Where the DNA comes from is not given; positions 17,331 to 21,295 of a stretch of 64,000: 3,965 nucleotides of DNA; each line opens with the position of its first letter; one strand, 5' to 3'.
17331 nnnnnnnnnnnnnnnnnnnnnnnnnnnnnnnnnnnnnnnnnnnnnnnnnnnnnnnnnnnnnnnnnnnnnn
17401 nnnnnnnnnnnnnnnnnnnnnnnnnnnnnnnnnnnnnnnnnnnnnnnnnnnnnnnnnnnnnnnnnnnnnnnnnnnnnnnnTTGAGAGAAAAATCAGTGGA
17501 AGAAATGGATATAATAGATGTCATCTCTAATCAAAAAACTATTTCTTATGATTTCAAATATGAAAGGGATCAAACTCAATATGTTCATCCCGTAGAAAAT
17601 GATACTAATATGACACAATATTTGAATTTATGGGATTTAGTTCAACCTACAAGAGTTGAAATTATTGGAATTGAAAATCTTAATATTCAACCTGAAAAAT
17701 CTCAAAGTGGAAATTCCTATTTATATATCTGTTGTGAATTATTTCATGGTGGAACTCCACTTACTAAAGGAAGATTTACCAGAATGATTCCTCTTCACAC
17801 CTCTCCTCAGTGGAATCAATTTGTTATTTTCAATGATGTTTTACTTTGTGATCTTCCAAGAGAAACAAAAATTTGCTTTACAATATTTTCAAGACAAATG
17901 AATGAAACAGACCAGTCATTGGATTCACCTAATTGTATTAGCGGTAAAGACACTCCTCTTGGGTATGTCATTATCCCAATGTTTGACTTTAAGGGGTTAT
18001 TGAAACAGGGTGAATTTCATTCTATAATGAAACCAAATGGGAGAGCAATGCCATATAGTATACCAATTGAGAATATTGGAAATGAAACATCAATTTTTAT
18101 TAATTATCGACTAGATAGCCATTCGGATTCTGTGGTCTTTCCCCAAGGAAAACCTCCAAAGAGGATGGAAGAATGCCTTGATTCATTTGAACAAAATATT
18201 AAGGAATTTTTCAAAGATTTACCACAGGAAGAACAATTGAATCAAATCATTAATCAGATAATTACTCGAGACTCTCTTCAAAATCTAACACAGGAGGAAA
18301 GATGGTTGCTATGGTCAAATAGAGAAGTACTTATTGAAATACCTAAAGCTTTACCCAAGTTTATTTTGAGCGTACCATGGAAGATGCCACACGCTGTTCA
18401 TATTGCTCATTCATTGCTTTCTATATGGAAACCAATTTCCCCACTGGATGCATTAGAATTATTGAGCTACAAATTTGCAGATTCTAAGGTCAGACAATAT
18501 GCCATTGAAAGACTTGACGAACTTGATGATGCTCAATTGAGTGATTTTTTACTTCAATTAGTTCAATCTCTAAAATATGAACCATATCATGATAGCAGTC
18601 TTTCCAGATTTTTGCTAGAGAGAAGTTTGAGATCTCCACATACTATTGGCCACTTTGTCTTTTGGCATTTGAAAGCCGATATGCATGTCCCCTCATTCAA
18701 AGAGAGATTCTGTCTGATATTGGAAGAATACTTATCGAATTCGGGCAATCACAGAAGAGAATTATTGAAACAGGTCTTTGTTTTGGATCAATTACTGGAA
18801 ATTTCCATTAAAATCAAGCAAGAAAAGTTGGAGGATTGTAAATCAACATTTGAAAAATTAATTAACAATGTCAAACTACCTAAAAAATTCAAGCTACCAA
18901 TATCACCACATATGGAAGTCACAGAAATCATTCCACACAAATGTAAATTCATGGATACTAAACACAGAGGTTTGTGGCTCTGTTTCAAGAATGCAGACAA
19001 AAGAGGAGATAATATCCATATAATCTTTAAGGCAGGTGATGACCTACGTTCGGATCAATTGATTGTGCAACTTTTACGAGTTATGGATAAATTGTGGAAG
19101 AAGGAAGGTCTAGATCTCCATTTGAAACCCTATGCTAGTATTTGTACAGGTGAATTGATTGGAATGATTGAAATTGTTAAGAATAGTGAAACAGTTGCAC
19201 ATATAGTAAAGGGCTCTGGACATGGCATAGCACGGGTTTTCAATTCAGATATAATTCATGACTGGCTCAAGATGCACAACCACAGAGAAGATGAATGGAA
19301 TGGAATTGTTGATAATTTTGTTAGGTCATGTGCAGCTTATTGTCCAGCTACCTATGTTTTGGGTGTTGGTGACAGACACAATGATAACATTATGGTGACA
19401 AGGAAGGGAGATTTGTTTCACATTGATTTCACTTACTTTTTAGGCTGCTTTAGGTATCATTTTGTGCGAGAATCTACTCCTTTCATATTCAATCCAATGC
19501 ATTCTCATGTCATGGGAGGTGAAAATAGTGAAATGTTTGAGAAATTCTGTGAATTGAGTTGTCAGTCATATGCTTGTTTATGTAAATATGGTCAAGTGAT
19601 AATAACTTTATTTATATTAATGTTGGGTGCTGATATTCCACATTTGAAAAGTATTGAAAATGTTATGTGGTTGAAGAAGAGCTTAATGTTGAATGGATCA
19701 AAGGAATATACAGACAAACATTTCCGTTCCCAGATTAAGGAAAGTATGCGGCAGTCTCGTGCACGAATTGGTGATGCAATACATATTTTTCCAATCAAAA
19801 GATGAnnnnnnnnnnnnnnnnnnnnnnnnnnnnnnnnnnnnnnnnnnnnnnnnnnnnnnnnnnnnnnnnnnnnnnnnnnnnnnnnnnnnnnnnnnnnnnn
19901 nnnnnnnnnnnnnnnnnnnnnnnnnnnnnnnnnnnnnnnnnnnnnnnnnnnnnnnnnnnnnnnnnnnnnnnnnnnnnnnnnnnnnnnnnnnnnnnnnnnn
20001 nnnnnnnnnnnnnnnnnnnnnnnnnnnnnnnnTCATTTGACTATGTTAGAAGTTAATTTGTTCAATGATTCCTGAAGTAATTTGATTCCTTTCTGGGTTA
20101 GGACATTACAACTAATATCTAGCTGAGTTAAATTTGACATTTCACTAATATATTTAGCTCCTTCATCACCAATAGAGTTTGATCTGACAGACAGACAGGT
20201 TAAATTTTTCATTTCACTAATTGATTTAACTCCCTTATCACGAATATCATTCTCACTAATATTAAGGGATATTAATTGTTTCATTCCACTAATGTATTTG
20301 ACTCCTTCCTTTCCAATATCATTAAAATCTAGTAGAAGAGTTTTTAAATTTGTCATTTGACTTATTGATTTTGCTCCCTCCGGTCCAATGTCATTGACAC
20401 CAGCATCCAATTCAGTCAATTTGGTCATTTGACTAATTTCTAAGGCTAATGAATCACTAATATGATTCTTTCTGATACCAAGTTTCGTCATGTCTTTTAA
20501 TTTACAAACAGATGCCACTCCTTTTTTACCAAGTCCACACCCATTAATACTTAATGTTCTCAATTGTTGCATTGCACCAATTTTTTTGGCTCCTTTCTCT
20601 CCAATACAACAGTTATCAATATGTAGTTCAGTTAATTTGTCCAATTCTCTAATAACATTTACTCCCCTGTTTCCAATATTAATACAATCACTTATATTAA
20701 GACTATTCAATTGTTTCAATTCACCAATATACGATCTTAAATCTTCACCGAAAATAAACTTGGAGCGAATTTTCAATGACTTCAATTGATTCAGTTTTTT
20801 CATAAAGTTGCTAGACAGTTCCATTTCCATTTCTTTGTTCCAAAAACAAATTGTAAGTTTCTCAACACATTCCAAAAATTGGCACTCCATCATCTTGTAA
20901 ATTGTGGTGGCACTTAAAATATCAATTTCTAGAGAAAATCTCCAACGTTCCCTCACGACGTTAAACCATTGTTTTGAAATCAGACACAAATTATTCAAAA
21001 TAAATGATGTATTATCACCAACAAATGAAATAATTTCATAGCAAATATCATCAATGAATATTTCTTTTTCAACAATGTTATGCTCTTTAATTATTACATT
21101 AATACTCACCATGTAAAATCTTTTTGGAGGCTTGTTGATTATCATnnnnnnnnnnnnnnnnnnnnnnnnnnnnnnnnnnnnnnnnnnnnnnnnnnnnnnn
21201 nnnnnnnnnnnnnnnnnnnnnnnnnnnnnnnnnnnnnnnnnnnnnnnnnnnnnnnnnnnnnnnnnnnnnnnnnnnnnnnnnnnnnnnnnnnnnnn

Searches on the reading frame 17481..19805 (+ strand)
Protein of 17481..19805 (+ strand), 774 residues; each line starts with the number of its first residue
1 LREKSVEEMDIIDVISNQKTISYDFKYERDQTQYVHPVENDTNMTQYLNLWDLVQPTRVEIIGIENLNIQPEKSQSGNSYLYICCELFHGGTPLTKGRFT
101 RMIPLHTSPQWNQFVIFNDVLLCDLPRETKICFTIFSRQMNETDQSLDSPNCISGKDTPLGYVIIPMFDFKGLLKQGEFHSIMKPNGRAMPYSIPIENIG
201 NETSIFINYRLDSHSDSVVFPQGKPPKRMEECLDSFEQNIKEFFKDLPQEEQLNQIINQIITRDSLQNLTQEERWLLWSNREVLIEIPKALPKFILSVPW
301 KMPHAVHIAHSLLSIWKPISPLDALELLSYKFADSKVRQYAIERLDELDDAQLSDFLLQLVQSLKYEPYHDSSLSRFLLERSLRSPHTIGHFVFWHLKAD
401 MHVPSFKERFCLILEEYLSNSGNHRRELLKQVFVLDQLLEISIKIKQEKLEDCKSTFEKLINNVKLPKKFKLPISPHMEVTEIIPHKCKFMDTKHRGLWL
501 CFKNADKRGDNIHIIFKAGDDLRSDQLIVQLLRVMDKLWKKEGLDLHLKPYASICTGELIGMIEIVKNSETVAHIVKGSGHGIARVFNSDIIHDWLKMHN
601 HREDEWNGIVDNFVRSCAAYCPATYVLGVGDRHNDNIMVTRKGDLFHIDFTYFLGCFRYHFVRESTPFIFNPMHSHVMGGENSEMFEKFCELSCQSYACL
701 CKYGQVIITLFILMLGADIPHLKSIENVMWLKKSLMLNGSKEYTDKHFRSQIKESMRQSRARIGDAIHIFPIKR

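Call 12: search_protein_families(library=pfam, proteins=[window:17481-19805:+], max_evalue=0.001)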
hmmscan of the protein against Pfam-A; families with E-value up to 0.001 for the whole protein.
window:17481-19805:+ (774 aa): 3 families
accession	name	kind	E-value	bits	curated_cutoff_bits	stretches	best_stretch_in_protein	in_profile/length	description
PF00613.26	PI3Ka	-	7.8e-58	195.4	31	1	246-429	2-184/185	Phosphoinositide 3-kinase family, accessory domain (PIK domain)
PF00454.33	PI3_PI4_kinase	-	6.3e-54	183.9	27.1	1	512-723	2-240/241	Phosphatidylinositol 3- and 4-kinase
PF00792.30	PI3K_C2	-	1.8e-15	57.5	26.4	1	79-179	3-90/136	Phosphoinositide 3-kinase C2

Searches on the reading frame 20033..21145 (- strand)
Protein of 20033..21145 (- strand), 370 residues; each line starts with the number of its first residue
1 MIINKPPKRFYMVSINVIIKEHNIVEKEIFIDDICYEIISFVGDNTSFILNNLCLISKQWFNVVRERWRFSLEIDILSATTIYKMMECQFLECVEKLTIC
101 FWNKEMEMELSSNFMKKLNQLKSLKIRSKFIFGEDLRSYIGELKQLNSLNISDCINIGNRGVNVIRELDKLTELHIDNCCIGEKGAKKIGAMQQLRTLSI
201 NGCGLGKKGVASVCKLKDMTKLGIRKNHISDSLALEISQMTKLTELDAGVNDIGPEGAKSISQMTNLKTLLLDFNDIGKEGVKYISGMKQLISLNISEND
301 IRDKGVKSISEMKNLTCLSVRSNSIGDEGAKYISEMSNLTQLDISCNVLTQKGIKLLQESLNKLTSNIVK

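Call 12: search_protein_families(library=pfam, proteins=[window:20033-21145:-], max_evalue=0.001)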
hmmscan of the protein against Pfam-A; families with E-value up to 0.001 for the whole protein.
window:20033-21145:- (370 aa): 6 families
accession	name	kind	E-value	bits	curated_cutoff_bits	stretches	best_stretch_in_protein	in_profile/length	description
PF13516.12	LRR_6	-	4.5e-30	101.7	23.4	1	313-334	3-24/24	Leucine Rich repeat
PF23598.1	LRR_14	-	5.3e-19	68.6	40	1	125-359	1-237/353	Leucine-rich repeat region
PF12799.13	LRR_4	-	2.7e-13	50.1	27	0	313-350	1-37/44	Leucine Rich repeats (2 copies)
PF13855.12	LRR_8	-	6.2e-12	45.5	27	1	265-325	1-61/61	Leucine rich repeat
PF00560.39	LRR_1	-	1.6e-10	39.5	20.6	0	338-357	1-20/23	Leucine Rich Repeat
PF25013.1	LRR_Zer-1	-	4.6e-07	30.5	27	0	140-201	4-62/137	Zer-1-like, Leucine-rich repeats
